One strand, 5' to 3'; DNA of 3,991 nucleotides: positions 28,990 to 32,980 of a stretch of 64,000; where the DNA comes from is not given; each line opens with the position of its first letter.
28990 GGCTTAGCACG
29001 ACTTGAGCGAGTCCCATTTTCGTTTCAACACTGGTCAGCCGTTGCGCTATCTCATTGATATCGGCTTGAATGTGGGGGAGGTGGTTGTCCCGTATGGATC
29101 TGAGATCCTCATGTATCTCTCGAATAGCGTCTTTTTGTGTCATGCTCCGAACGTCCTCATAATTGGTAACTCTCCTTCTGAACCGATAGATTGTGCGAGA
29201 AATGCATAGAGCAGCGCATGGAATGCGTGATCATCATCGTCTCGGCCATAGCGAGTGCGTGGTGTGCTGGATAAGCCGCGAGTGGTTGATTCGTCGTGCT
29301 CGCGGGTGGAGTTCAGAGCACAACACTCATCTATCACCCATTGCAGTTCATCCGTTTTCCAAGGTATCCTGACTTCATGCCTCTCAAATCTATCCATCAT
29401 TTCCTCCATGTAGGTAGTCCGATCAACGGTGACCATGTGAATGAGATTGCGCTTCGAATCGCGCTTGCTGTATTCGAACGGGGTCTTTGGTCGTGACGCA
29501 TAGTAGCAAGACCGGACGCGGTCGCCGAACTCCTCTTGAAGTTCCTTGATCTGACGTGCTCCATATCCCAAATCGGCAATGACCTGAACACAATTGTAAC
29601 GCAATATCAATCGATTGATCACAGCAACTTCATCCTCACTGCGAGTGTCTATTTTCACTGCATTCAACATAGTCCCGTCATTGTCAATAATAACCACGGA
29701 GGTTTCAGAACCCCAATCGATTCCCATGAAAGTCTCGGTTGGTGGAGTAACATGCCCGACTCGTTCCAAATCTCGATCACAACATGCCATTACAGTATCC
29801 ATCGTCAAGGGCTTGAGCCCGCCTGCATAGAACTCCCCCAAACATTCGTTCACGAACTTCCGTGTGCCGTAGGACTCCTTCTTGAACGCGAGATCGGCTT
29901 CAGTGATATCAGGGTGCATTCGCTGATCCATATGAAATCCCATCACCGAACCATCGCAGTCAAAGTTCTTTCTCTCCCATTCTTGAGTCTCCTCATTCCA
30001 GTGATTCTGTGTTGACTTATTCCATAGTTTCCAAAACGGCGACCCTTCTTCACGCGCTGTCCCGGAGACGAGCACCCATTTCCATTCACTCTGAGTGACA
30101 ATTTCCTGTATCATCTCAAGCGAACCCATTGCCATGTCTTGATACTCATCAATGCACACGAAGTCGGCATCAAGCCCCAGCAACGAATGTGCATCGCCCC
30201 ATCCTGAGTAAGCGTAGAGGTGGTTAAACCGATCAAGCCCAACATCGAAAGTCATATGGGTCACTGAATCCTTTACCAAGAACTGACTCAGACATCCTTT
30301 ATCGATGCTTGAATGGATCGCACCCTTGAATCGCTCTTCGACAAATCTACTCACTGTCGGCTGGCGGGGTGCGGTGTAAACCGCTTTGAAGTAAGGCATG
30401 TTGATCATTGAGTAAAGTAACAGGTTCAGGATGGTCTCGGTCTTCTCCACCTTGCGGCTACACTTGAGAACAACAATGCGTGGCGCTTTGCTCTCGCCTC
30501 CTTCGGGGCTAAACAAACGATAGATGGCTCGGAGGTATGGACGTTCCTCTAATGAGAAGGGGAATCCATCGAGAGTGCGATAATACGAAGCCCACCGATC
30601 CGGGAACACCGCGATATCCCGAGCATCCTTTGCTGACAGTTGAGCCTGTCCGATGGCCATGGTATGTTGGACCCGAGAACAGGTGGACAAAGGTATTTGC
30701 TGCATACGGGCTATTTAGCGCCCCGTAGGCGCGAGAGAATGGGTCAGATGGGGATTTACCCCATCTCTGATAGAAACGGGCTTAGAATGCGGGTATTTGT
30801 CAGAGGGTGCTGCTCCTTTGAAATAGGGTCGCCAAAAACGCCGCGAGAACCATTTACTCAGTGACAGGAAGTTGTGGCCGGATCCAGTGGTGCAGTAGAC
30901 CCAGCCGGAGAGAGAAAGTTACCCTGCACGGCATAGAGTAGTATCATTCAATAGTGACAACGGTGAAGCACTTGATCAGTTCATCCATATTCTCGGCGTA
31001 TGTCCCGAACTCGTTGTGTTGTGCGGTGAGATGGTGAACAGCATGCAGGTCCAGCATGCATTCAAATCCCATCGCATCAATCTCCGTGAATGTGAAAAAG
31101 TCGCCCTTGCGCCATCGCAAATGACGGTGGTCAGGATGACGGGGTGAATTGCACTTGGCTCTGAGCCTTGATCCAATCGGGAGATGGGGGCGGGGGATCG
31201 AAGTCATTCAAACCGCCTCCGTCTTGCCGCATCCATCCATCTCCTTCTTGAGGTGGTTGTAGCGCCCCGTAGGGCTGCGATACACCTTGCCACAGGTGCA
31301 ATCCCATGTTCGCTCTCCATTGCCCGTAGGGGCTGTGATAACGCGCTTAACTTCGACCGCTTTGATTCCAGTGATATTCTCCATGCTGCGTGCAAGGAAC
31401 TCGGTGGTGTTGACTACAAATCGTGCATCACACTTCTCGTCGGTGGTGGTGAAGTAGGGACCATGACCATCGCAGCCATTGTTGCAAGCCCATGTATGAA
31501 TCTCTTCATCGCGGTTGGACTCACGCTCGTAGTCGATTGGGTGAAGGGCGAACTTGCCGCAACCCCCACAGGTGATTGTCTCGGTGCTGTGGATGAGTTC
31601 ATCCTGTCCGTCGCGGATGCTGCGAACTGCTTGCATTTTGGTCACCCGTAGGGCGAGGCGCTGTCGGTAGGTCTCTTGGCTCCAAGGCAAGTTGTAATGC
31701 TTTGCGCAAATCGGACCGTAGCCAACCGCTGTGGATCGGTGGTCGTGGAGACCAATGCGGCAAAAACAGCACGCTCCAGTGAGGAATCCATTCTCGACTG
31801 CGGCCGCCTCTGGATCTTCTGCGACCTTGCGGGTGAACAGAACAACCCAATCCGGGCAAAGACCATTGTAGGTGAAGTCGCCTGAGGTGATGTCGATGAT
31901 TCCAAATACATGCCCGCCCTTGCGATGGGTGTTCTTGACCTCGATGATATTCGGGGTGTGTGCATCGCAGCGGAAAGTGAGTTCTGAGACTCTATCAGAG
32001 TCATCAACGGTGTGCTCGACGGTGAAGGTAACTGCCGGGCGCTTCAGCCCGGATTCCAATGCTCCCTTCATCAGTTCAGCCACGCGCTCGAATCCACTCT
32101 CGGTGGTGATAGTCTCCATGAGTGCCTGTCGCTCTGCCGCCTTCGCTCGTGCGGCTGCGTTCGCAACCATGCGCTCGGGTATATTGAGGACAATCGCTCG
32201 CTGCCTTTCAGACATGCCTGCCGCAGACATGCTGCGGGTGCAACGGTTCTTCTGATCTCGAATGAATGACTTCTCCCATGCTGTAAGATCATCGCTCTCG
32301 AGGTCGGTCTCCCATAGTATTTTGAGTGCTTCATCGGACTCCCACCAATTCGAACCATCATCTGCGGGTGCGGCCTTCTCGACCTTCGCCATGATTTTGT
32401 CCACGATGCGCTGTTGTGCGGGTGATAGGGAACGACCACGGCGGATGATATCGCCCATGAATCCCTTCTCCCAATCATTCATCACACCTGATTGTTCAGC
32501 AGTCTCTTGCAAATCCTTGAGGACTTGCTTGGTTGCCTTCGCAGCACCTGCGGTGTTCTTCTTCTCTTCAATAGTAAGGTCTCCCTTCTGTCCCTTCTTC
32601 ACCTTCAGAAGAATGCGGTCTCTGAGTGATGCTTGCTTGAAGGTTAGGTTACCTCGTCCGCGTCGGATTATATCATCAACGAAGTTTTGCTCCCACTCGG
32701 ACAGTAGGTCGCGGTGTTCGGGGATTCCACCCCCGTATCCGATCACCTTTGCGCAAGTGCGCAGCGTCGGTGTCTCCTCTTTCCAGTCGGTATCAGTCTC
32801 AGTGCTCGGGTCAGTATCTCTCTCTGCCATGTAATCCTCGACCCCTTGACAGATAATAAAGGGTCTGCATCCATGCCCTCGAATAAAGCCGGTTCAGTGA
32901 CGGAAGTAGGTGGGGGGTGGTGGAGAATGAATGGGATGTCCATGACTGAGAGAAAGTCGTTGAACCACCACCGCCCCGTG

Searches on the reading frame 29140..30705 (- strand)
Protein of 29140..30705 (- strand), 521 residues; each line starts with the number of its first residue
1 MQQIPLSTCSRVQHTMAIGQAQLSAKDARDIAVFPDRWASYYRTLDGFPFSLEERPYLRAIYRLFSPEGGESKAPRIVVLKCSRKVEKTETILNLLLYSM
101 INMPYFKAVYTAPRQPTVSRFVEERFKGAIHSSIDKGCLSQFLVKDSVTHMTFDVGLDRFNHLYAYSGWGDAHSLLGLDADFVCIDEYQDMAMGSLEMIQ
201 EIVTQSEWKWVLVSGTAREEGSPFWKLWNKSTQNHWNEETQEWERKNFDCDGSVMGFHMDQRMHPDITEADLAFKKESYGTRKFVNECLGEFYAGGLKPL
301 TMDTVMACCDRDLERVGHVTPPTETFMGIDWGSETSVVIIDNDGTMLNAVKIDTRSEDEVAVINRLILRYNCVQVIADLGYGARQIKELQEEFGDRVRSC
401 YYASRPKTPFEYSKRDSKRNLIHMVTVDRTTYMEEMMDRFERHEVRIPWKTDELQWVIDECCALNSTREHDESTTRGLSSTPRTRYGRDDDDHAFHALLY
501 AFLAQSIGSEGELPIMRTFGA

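Call 9: search_protein_families(library=phrogs, proteins=[window:29140-30705:-])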
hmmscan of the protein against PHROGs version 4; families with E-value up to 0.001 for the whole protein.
window:29140-30705:- (521 aa): 2 families
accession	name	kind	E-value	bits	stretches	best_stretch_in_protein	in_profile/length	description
phrog_675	-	head and packaging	3.1e-62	211.6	2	241-510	274-552/576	terminase large subunit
phrog_2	-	head and packaging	1e-23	85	1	50-505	264-592/807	terminase large subunit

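Call 12: find_related_loci(query=window:29140-30705:-, collection=viral_contigs, flank=10000)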
Query window:29140-30705:- (521 aa) in viral_contigs; peptide patterns used: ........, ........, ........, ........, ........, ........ (x = any residue, [..] = any of these).
158 stretches matched a pattern; 1 encode a relative of the query (tblastn E <= 1e-3); 1 distinct loci.
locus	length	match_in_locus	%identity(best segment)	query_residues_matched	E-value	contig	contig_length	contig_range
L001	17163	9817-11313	73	23-521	0e+0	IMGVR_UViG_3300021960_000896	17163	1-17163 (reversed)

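Call 19: find_related_loci(query=window:29140-30705:-, collection=metagenome_contigs, flank=10000)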
Query window:29140-30705:- (521 aa) in metagenome_contigs; peptide patterns used: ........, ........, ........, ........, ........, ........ (x = any residue, [..] = any of these).
553 stretches matched a pattern; 3 encode a relative of the query (tblastn E <= 1e-3); 3 distinct loci.
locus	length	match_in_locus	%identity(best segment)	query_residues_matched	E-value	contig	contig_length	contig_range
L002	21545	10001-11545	77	7-521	0e+0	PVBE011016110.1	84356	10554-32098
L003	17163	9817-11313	73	23-521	0e+0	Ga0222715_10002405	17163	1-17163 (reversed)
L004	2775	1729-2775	100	1-349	0e+0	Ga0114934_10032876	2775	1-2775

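Call 26: find_homologous_proteins(query=window:29140-30660:-, max_evalue=1e-30)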
Query window:29140-30660:- (506 aa): 74 proteins with E <= 1e-30 among 5126 candidates.
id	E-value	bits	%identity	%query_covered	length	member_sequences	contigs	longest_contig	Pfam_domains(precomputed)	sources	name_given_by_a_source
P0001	0.0e+0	1191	100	100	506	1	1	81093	PF05876.19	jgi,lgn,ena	-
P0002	2.7e-284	961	80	99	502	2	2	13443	PF05876.19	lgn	-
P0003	6.6e-283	957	80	98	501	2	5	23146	PF05876.19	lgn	-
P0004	1.1e-276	936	77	100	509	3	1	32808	PF05876.19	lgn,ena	-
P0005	5.8e-275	931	76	100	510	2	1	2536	PF05876.19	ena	-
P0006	3.2e-272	922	75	100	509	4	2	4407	PF05876.19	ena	-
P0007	3.2e-263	892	73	100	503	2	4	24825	PF05876.19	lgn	-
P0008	1.2e-260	883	73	99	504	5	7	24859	PF05876.19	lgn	-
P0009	2.8e-220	750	62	100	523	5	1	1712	-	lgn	-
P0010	1.4e-200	685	58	100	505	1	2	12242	PF05876.19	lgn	-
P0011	3.1e-199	681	58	99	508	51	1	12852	PF05876.19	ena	-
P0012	5.5e-197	673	56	99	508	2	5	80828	PF05876.19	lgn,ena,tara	tara:strand:- start:2538 stop:4064 length:1527 start_codon:yes stop_codon:yes gene_type:complete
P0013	3.3e-196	671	57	99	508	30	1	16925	PF05876.19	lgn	-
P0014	3.7e-196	671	57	99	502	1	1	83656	-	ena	-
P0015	2.7e-195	668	56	99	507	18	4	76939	PF05876.19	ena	-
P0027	2.7e-190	651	55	99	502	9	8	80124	PF05876.19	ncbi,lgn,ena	-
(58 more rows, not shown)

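Call 27: find_encoding_contigs(protein=P0003, flank=10000, max_places=3)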
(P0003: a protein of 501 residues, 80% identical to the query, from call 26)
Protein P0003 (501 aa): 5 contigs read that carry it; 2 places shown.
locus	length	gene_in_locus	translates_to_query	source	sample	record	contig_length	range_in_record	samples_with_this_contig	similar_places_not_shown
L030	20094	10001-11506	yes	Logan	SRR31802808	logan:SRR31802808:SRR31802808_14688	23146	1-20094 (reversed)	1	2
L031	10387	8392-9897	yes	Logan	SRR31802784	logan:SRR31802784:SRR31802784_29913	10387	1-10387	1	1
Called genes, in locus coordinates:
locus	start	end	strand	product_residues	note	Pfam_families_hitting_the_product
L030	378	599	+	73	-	-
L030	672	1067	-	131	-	-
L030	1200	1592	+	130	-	-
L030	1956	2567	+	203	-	-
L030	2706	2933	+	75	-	-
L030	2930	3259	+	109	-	PF03013:Pyr_excise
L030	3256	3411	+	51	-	-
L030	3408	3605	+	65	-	-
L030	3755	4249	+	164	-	-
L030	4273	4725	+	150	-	-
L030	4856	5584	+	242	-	-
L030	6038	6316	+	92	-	-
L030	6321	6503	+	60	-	-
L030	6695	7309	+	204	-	-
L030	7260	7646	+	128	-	-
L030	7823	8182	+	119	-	PF00565:SNase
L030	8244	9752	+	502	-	PF19474:DUF6011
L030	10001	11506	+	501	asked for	PF05876:GpA_ATPase (weak)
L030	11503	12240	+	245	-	-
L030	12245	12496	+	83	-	-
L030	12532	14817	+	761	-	PF04860:Phage_portal, PF04233:Phage_Mu_F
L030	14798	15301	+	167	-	PF04883:HK97-gp10_like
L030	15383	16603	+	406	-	PF04586:Peptidase_S78 (weak)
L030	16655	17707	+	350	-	PF05065:Phage_capsid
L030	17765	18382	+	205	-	PF24163:HCP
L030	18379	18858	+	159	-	-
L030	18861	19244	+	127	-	PF02037:SAP (weak)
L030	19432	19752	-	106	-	-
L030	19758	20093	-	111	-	?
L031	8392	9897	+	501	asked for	PF05876:GpA_ATPase (weak)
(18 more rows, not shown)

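Call 28: find_encoding_contigs(protein=P0002, flank=10000, max_places=2)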
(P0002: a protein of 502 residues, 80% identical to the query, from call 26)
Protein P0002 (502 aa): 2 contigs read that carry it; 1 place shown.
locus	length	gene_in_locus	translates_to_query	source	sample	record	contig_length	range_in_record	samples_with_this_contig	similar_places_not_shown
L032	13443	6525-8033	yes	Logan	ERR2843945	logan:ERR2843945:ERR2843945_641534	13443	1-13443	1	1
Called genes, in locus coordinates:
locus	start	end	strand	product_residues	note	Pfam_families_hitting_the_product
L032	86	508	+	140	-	-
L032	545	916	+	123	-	-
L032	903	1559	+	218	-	-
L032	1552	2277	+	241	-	-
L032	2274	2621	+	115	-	PF03013:Pyr_excise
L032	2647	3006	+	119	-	-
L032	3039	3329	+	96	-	-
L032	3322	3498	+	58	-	-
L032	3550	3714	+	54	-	-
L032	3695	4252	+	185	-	-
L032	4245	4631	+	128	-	-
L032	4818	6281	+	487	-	PF19474:DUF6011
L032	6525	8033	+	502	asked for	PF05876:GpA_ATPase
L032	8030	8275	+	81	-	-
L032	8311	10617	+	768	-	PF04860:Phage_portal, PF04233:Phage_Mu_F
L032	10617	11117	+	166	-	PF04883:HK97-gp10_like (weak)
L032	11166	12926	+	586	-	-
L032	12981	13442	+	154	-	?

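Call 29: find_encoding_contigs(protein=P0008, flank=10000, max_places=3)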
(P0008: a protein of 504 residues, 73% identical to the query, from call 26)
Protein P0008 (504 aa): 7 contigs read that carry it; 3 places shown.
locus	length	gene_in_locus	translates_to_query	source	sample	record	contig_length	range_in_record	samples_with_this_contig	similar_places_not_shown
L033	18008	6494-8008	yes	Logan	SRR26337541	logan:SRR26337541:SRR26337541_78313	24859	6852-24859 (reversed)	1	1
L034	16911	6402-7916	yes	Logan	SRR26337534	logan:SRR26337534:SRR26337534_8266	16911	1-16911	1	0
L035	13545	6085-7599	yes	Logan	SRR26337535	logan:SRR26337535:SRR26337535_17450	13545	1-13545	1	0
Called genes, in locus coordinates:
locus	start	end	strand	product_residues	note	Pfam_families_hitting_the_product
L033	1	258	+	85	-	?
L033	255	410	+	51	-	-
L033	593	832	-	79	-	-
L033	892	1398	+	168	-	-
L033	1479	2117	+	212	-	-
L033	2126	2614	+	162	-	PF03013:Pyr_excise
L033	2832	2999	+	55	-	-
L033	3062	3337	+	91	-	-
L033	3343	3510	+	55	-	-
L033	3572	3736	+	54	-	-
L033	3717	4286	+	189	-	-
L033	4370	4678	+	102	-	-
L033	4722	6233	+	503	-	PF19474:DUF6011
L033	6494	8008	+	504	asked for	PF05876:GpA_ATPase (weak)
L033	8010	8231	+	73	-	-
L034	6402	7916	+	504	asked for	PF05876:GpA_ATPase (weak)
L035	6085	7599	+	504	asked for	PF05876:GpA_ATPase (weak)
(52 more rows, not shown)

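Call 31: find_encoding_contigs(protein=P0004, flank=10000, max_places=2)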
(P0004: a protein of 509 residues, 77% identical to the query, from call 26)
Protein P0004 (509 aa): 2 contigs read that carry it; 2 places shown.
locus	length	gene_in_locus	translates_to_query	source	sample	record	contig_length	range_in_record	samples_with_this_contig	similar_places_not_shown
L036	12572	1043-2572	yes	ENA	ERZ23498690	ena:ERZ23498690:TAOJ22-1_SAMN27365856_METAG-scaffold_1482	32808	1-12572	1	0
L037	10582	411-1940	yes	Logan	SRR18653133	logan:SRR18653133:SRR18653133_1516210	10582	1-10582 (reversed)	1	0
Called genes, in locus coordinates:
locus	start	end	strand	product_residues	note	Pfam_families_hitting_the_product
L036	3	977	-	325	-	?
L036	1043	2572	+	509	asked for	PF05876:GpA_ATPase (weak)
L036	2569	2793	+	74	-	-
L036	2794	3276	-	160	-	-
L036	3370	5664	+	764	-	PF04860:Phage_portal, PF04233:Phage_Mu_F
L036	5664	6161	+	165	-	PF04883:HK97-gp10_like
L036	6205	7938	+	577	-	-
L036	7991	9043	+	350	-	PF05065:Phage_capsid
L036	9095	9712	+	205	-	PF24163:HCP (weak)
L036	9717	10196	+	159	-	-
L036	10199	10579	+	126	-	PF02037:SAP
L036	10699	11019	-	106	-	-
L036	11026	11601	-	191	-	-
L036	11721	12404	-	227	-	-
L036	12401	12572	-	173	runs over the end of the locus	-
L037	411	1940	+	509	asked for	PF05876:GpA_ATPase (weak)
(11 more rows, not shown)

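Call 32: find_encoding_contigs(protein=P0007, flank=10000, max_places=2)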
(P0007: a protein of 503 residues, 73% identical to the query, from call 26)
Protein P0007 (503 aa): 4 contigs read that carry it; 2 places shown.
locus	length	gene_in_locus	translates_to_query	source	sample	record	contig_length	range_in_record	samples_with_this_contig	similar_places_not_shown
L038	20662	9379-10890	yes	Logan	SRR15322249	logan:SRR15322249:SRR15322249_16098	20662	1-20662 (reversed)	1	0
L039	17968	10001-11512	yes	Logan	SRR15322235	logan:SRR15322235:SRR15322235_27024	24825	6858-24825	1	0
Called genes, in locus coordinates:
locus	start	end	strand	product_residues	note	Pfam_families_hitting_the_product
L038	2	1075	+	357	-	?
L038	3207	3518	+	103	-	-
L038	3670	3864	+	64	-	-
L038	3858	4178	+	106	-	-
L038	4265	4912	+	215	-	-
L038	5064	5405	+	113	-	-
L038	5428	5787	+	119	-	-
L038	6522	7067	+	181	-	-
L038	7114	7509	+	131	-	-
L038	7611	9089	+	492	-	PF19474:DUF6011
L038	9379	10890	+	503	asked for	PF05876:GpA_ATPase (weak)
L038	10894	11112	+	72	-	-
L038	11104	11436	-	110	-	-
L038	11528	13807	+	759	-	PF04860:Phage_portal, PF04233:Phage_Mu_F (weak)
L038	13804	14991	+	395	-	-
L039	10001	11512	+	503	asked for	PF05876:GpA_ATPase (weak)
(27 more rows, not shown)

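Call 45: find_encoding_contigs(protein=P0027, flank=10000, max_places=2)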
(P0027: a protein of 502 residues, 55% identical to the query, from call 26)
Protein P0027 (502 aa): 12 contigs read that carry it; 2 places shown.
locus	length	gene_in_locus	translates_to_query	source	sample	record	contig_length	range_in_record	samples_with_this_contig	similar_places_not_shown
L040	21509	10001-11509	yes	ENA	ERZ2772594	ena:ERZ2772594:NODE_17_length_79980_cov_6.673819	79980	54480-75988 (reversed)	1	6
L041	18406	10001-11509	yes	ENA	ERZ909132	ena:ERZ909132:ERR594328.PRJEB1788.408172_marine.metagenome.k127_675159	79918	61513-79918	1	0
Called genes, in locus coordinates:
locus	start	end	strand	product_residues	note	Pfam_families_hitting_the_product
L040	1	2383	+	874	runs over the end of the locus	PF03104:DNA_pol_B_exo1, PF00136:DNA_pol_B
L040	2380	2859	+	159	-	-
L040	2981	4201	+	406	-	PF07726:AAA_3, PF07728:AAA_5, PF08406:CbbQ_C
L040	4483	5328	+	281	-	PF00437:T2SSE (weak)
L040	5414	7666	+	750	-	PF00092:VWA (weak), PF11775:CobT_C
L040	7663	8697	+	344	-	-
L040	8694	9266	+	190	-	-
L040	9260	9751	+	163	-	-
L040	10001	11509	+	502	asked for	PF05876:GpA_ATPase (faint)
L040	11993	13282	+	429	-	-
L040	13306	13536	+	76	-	-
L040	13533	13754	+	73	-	-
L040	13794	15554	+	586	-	PF04860:Phage_portal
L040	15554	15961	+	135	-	-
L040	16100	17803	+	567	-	PF04586:Peptidase_S78 (weak)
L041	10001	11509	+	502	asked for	PF05876:GpA_ATPase (faint)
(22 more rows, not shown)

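Call 46: find_encoding_contigs(protein=P0010, flank=10000, max_places=2)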
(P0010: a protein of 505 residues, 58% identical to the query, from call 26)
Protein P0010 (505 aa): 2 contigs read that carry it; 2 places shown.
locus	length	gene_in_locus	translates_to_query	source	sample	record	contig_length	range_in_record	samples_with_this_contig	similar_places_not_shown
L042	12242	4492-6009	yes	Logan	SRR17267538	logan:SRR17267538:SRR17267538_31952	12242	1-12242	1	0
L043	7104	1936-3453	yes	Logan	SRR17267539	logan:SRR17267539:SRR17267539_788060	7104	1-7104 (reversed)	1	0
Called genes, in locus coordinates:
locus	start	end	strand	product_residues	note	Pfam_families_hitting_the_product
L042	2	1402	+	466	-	?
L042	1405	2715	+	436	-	-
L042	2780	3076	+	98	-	-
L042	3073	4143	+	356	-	-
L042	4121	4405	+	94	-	-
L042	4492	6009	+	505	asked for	PF05876:GpA_ATPase (weak)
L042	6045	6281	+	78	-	-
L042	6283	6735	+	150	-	-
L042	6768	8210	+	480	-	PF04860:Phage_portal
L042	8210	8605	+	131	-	PF04883:HK97-gp10_like (faint)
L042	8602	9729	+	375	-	-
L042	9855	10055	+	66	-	-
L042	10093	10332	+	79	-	-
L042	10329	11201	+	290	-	PF00145:DNA_methylase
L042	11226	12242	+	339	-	?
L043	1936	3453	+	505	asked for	PF05876:GpA_ATPase (weak)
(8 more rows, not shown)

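Call 60: search_dna_similar(query=window:29140-30660:-, collection=phages, mode=protein, max_rows=15)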
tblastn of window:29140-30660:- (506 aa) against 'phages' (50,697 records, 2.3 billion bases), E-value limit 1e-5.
Records with a match: 47; places in all: 48; records where one place covers at least 80% of the query: 38.
Best place of each record, by identity: <60% 47.
By first word of the organism name: Bacillus 38; Staphylococcus 2; Haloarcula 2; Lysinibacillus 2; Geobacillus 1; Rossellomorea 1; Pectobacterium 1.
By host as written in the record: Bacillus pumilus BL8 11; Bacillus subtilis 8; Bacillus pumilus BL-8 6; - 3; Bacillus pumilus 3; Staphylococcus aureus 2; Halorubrum sp. 2; Lysinibacillus fusiformis 2; and 10 more.
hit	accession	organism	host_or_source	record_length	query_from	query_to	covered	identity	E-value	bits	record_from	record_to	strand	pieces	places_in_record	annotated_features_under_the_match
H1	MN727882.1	Geobacillus phage GBK1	Geobacillus kaustophilus ATCC 8005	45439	20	471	89%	30.1%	6e-47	181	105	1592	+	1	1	terminase large subunit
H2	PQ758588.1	Bacillus phage PS1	Bacillus licheniformis HNIBR-BC151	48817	12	467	90%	29.2%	1e-45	177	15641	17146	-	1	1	terminase large subunit family protein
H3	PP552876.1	Bacillus phage PK-1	-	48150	12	467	90%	29.2%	3e-45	176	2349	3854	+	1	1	hypothetical protein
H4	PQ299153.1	Bacillus phage Jayan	Bacillus licheniformis DSM13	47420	12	467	90%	29.2%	6e-45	175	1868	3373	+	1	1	terminase large subunit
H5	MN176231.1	Bacillus phage 276BB001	Bacillus subtilis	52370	1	467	92%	28.2%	1e-47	183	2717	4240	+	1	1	9: terminase large subunit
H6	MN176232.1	Bacillus phage 280BB001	Bacillus subtilis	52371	1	467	92%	28.2%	1e-47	183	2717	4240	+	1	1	9: terminase large subunit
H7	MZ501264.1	Bacillus phage 274BB002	Bacillus subtilis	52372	1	467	92%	28.2%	1e-47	183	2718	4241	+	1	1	9: terminase large subunit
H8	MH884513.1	Bacillus phage vB_BpsS-36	Bacillus pseudalcaliphilus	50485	11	467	90%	28.6%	5e-45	175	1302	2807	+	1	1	terminase large subunit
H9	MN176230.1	Bacillus phage 056SW001B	Bacillus subtilis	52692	1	467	92%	28.0%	1e-47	183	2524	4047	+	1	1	8: terminase large subunit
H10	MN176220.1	Bacillus phage 019DV002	Bacillus subtilis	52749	1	467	92%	28.0%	1e-47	183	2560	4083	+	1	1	8: terminase large subunit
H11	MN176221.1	Bacillus phage 019DV004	Bacillus subtilis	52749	1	467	92%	28.0%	1e-47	183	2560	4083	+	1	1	8: terminase large subunit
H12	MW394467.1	Bacillus phage 268TH004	Bacillus subtilis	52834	1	467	92%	28.0%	1e-47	183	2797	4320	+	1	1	10: terminase large subunit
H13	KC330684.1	Bacillus phage Andromeda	Bacillus pumilus BL8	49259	11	471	91%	27.5%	2e-42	167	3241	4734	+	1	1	hypothetical protein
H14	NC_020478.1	Bacillus phage Andromeda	Bacillus pumilus BL8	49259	11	471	91%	27.5%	2e-42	167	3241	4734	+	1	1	terminase large subunit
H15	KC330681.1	Bacillus phage Gemini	Bacillus pumilus BL8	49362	11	471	91%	27.5%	2e-42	167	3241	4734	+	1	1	terminase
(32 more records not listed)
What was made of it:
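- The best cultured terminase match is only 30% identical (call 60).
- Tried and rejected: The best cultured terminase is 30% identical, from Bacillus phages, so no host can be inferred (call 60).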

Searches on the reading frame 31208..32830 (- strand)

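Call 9: search_protein_families(library=phrogs, proteins=[window:31208-32830:-])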
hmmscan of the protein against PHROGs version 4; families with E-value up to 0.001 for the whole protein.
window:31208-32830:- (540 aa): 2 families
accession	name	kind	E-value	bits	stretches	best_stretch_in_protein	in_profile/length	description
phrog_4046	-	unknown function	8.4e-20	72.4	1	206-379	143-299/301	-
phrog_636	-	unknown function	7.7e-07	30.6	1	333-378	186-231/254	-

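Call 70: search_protein_families(library=pfam, proteins=[window:31208-32830:-], max_evalue=1)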
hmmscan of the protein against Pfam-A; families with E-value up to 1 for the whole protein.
window:31208-32830:- (540 aa): 1 family
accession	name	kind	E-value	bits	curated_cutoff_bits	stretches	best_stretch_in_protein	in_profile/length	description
PF19474.4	DUF6011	-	2.4e-09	37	26.6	1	347-378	4-35/37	Family of unknown function (DUF6011)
